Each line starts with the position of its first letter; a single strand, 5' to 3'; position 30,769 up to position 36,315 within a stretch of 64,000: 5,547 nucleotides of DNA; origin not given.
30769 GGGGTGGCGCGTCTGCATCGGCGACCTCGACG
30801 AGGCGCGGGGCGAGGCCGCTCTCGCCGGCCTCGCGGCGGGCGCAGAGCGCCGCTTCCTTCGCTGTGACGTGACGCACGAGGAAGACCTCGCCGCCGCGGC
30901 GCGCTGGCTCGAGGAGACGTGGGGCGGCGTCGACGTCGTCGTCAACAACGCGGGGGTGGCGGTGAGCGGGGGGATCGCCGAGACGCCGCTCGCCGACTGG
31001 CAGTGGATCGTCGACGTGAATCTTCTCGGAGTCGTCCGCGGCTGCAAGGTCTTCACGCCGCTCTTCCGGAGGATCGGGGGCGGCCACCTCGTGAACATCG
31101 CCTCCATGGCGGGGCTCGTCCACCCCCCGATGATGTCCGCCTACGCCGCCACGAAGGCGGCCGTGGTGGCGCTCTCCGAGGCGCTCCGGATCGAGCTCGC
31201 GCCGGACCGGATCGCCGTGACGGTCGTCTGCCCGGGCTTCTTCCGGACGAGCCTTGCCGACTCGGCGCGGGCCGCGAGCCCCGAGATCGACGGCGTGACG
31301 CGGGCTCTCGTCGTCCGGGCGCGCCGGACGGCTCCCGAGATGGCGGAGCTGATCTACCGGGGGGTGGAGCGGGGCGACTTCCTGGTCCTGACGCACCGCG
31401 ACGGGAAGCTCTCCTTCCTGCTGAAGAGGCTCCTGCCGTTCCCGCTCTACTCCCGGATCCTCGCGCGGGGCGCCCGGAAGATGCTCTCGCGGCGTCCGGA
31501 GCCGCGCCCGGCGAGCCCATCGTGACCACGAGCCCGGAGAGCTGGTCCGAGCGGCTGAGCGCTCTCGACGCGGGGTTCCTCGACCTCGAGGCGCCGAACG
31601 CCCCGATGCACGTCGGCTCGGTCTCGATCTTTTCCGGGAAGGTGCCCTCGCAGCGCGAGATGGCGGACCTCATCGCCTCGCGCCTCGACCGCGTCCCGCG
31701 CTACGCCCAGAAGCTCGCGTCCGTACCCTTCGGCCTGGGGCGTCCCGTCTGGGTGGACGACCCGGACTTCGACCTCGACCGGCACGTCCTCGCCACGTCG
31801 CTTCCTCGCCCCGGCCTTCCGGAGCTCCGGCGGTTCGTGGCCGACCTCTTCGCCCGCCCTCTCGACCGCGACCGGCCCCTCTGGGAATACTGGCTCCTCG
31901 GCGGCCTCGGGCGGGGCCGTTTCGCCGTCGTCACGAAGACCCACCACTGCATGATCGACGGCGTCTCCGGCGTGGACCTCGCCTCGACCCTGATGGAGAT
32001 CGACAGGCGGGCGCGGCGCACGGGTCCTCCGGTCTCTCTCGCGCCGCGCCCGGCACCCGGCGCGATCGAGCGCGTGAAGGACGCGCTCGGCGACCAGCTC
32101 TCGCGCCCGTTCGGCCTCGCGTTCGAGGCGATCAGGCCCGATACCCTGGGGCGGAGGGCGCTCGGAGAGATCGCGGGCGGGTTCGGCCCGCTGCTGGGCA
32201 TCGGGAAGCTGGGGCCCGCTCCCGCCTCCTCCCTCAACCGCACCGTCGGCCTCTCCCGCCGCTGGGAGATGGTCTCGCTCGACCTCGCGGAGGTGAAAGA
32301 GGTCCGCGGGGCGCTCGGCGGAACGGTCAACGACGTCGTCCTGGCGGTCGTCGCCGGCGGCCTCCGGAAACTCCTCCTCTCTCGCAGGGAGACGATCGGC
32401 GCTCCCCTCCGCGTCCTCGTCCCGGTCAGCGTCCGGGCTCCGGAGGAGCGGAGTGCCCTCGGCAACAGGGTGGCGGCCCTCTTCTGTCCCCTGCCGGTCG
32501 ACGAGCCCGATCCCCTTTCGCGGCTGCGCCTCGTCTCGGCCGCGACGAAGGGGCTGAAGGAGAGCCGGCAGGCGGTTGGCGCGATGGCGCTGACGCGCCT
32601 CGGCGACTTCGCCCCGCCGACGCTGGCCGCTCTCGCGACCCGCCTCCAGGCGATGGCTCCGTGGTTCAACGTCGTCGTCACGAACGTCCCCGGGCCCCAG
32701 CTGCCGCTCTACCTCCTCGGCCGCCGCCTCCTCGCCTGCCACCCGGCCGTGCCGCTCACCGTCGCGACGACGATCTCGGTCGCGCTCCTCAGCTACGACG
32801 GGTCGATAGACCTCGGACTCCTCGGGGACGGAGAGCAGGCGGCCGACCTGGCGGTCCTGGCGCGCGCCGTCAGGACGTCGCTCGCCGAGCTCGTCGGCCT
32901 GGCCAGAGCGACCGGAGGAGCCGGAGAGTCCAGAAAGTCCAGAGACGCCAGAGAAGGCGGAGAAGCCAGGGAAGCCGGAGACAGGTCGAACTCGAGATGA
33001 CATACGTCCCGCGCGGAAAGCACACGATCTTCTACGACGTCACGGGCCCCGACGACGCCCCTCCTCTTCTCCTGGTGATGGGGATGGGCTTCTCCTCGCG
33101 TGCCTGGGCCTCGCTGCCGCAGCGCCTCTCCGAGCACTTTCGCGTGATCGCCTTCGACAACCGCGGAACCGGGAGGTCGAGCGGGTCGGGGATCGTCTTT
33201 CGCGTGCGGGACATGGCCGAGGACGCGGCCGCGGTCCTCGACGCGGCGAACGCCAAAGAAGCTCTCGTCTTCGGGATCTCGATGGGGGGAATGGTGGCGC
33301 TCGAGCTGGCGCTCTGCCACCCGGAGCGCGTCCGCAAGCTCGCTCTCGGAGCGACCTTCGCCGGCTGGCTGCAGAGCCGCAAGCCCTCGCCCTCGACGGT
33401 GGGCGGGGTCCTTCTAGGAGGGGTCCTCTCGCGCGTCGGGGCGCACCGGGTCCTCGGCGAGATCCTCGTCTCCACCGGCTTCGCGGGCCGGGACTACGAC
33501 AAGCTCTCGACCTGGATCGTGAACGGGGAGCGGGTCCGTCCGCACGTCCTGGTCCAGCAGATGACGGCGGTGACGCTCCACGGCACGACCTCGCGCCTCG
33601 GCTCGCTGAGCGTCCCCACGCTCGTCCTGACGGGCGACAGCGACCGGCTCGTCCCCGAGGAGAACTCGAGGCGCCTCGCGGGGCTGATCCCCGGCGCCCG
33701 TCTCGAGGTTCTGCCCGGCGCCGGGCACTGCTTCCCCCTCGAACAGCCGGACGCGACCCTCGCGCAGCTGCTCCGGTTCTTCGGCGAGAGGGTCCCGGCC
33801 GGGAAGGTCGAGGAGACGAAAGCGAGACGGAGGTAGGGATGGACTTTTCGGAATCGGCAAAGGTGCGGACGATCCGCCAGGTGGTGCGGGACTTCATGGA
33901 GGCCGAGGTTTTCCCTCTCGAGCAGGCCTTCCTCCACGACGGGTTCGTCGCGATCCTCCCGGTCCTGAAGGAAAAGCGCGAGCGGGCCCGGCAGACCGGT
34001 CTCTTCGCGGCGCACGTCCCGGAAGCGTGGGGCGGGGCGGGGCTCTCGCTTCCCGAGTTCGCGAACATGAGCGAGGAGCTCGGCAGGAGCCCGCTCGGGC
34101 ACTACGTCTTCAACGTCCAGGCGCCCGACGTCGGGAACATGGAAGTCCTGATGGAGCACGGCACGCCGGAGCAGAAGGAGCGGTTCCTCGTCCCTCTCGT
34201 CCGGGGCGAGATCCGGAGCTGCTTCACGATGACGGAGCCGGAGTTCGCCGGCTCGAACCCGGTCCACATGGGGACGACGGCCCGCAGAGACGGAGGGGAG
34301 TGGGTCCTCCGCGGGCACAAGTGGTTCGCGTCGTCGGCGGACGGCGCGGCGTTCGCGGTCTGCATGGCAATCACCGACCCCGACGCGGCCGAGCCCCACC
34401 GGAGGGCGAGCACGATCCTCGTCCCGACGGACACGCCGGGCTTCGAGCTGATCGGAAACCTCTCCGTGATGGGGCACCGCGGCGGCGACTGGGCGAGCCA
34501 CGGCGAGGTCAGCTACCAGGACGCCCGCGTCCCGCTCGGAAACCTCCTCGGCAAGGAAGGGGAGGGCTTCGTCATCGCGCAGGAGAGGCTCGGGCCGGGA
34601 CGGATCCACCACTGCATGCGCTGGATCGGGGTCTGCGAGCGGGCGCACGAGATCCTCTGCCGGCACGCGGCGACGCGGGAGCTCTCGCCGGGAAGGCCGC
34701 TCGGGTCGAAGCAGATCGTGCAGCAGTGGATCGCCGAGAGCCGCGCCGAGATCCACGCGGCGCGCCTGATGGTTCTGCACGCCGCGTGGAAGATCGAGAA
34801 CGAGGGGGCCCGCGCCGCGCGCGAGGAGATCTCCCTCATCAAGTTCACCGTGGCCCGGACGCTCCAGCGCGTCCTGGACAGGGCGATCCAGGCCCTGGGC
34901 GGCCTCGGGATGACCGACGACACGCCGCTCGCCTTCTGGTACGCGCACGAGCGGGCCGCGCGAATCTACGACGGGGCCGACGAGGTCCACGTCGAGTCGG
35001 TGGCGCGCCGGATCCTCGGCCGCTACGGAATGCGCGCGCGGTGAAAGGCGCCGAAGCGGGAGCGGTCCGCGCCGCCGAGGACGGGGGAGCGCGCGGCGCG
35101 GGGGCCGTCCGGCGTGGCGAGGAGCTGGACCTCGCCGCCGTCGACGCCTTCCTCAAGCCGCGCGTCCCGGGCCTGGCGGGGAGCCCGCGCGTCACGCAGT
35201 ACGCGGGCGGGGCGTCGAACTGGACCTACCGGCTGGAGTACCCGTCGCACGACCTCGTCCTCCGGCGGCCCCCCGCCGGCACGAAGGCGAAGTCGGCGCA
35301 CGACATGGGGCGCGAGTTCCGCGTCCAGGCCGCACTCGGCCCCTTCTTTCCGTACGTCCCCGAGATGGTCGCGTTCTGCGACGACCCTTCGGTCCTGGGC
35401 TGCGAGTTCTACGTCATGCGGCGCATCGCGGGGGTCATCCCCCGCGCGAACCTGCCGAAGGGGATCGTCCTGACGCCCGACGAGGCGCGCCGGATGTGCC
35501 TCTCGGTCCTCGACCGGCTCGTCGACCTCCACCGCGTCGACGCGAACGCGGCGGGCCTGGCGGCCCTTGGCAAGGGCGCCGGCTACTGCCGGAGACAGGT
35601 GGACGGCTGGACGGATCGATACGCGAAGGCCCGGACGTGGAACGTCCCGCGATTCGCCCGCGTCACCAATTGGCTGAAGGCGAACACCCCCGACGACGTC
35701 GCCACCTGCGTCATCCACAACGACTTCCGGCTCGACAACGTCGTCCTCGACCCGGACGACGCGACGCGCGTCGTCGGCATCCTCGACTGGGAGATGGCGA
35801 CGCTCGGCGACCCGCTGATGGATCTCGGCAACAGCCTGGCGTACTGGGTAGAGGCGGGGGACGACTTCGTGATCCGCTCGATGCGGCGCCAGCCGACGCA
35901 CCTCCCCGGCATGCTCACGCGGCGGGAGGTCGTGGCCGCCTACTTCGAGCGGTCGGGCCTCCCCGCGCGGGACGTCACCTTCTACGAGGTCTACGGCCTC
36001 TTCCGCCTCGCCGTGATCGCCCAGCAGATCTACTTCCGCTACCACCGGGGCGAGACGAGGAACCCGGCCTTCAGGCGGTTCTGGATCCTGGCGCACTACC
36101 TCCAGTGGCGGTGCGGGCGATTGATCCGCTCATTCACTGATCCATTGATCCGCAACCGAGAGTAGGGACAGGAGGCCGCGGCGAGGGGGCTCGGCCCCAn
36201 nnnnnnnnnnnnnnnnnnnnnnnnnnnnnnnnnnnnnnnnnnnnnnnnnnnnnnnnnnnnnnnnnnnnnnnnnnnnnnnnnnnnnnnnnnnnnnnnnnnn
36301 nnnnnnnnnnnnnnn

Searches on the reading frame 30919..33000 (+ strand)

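Call 13: search_protein_families(library=pfam, proteins=[window:30919-33000:+], max_evalue=0.001)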
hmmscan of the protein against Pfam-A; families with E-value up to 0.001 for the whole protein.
window:30919-33000:+ (693 aa): 2 families
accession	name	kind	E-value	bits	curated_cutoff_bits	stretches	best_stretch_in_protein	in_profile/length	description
PF03007.21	WS_DGAT_cat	-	2.6e-59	201.6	23.6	1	213-474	1-263/263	Wax ester synthase/diacylglycerol acyltransferase catalytic domain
PF06974.18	WS_DGAT_C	-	3.1e-31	108.8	20.7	1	515-658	2-144/145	WS/DGAT C-terminal domain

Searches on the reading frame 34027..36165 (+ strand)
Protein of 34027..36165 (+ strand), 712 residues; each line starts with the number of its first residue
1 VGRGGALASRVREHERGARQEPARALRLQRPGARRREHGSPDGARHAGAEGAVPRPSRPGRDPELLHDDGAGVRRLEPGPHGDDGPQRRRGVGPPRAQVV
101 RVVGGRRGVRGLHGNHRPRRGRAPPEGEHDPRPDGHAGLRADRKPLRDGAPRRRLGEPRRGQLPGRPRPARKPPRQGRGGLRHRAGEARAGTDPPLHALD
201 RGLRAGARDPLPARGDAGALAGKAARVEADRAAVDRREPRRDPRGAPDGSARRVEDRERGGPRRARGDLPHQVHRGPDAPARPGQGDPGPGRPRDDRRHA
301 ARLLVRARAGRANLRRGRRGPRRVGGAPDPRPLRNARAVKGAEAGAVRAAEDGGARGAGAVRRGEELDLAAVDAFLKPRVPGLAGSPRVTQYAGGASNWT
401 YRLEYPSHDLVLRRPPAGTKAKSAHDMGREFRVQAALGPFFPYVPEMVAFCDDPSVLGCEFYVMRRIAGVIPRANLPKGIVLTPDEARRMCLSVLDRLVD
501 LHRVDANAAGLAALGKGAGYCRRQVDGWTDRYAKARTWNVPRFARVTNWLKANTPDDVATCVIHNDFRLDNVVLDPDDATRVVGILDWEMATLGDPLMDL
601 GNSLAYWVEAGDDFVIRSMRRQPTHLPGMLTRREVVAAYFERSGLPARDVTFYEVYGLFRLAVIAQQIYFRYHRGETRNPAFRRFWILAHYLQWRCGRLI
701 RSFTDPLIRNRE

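Call 13: search_protein_families(library=pfam, proteins=[window:34027-36165:+], max_evalue=0.001)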
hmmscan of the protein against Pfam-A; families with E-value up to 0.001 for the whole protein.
window:34027-36165:+ (712 aa): 1 family
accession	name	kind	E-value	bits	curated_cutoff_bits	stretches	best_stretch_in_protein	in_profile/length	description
PF01636.29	APH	-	2.4e-48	165.4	23.2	1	389-621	2-227/239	Phosphotransferase enzyme family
